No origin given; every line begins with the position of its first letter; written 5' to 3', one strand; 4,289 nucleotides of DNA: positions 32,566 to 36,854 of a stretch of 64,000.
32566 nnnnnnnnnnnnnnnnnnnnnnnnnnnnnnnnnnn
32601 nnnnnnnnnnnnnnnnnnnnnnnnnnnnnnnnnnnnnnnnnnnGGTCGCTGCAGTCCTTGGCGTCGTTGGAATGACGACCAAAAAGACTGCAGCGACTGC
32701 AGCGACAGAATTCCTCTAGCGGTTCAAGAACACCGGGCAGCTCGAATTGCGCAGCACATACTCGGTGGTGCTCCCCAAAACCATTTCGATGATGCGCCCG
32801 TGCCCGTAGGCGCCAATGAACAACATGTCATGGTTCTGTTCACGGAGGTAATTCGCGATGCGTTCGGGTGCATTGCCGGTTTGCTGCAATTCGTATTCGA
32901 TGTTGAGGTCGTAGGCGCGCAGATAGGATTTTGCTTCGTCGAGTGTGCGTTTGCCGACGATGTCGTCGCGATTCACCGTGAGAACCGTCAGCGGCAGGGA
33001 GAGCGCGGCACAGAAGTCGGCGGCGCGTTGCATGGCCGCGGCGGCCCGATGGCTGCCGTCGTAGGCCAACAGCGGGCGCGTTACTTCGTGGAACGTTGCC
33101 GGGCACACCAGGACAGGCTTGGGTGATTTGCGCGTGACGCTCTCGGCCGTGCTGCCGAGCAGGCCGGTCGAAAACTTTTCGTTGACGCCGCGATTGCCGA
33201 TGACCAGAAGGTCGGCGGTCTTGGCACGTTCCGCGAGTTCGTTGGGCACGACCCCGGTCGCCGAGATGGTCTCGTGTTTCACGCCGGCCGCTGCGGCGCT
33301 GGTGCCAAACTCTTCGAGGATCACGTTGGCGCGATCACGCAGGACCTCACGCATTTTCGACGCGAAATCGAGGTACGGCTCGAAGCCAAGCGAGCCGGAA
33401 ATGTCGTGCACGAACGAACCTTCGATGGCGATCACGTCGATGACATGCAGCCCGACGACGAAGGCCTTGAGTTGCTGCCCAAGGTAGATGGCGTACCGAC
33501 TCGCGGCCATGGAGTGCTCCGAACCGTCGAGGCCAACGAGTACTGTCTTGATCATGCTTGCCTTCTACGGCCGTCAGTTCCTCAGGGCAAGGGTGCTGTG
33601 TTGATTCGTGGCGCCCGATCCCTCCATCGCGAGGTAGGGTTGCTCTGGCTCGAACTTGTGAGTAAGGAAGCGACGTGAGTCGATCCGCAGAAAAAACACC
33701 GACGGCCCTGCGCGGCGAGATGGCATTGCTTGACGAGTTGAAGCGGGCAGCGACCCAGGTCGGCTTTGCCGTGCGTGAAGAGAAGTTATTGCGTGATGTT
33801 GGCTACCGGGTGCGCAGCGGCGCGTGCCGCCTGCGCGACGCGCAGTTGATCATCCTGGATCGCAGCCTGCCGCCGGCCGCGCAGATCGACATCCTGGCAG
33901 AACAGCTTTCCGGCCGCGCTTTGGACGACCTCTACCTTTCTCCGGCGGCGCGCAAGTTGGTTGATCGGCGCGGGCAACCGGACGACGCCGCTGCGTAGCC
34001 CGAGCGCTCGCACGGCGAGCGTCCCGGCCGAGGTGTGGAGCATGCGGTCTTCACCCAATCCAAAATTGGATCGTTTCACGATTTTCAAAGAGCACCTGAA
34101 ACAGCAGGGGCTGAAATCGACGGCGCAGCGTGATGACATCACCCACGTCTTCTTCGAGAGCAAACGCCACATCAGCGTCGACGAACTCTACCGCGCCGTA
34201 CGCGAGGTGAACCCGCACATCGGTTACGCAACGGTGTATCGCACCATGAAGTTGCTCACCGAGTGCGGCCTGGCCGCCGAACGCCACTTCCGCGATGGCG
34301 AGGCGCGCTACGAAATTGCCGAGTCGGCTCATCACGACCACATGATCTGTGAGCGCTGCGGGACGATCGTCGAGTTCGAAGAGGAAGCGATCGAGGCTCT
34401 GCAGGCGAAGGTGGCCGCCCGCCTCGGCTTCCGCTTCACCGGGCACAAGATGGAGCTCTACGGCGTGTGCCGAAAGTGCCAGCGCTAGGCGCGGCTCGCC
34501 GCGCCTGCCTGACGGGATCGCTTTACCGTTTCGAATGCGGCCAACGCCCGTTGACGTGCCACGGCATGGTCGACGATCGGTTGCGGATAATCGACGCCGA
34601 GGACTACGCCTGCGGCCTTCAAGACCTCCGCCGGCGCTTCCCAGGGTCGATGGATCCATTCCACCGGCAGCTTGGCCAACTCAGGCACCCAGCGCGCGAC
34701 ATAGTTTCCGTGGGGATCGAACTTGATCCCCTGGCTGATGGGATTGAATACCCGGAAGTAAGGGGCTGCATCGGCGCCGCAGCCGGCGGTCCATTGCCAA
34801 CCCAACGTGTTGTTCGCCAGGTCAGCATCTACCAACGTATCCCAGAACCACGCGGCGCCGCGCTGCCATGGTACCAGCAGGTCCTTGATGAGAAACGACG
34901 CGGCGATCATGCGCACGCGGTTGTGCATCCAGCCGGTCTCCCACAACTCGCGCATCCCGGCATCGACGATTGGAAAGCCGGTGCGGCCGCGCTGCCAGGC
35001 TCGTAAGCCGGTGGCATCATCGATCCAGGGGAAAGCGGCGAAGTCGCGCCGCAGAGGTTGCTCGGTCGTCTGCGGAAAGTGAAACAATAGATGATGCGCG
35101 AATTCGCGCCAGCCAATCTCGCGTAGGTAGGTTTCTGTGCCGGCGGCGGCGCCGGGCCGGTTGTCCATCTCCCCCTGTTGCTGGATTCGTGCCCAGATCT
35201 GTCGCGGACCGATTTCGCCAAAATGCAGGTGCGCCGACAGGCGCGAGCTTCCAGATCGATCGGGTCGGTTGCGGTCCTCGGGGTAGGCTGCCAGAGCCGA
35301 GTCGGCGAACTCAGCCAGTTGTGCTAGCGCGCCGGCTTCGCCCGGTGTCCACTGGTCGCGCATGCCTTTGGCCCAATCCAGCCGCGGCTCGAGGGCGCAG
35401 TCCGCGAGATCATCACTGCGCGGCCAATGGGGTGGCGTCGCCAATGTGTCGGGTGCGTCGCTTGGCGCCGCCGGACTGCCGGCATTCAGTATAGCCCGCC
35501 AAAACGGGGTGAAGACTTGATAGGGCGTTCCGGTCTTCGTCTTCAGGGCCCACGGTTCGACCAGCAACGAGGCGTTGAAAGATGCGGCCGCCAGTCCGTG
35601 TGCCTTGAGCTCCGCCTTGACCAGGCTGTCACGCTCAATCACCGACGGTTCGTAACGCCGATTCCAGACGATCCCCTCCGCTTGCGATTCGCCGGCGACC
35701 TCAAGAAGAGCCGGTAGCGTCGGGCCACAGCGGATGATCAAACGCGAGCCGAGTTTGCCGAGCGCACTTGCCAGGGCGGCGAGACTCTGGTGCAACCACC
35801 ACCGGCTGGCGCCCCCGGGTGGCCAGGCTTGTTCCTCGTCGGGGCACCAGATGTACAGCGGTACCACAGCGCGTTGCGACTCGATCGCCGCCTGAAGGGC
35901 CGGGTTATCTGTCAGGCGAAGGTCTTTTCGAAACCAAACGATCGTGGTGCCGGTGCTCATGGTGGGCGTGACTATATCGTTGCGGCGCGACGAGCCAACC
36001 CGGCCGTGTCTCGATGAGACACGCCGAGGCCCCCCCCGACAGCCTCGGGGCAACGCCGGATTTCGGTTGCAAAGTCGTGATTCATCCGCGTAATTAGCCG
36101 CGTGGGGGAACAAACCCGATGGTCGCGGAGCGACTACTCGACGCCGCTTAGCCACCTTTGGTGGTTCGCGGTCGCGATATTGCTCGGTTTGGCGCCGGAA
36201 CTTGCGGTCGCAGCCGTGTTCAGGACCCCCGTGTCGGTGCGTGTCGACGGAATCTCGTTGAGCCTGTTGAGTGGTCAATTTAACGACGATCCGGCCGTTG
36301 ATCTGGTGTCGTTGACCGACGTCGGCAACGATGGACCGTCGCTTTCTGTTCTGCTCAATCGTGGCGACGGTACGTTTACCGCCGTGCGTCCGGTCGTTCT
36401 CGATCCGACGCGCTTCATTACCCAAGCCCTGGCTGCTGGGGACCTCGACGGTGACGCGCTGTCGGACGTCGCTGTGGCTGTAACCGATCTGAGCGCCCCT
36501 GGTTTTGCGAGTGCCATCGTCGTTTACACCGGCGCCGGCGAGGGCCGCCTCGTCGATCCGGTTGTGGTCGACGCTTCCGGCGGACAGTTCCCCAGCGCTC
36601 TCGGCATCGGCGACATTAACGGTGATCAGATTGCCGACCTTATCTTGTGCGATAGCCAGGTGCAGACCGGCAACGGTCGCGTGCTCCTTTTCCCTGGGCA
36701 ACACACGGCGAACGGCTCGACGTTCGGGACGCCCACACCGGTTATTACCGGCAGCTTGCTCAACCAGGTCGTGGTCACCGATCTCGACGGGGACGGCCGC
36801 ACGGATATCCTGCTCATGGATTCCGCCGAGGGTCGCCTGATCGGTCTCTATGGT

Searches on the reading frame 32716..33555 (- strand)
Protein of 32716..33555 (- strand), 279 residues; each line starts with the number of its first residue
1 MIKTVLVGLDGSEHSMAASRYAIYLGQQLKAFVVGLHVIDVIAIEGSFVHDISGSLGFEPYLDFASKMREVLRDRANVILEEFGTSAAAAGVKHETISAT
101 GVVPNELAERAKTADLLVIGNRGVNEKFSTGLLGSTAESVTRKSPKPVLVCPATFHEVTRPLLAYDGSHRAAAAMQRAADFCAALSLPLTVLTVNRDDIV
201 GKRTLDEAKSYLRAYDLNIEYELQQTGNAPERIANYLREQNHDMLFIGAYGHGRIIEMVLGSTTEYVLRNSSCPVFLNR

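Call 42: search_protein_families(library=pfam, max_evalue=0.000001, proteins=[window:32716-33555:-])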
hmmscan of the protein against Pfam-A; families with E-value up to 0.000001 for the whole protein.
window:32716-33555:- (279 aa): 1 family
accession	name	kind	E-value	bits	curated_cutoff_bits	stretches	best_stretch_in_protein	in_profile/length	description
PF00582.32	Usp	-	1.3e-38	133.2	24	2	1-152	1-141/141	Universal stress protein family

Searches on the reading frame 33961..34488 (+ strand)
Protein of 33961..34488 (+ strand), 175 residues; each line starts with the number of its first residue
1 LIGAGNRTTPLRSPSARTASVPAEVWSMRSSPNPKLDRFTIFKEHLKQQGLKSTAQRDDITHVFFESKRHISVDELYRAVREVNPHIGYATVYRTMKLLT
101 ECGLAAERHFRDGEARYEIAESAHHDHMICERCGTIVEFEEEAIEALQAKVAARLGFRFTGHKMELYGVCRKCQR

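Call 42: search_protein_families(library=pfam, max_evalue=0.000001, proteins=[window:33961-34488:+])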
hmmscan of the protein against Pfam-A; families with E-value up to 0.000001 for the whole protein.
window:33961-34488:+ (175 aa): 1 family
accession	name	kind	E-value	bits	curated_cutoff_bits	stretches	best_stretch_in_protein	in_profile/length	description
PF01475.25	FUR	-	9.4e-38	129.5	23.1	1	49-167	2-121/121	Ferric uptake regulator family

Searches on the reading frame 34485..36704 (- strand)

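Call 42: search_protein_families(library=pfam, max_evalue=0.000001, proteins=[window:34485-36704:-])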
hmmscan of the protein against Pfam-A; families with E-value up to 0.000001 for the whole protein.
window:34485-36704:- (739 aa): 2 families
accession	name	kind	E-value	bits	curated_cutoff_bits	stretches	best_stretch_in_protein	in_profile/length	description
PF03441.19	FAD_binding_7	-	3.1e-90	301.4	27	1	527-725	2-202/203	FAD binding domain of DNA photolyase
PF00875.24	DNA_photolyase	-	3.9e-51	173.7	26.6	1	254-414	1-161/164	DNA photolyase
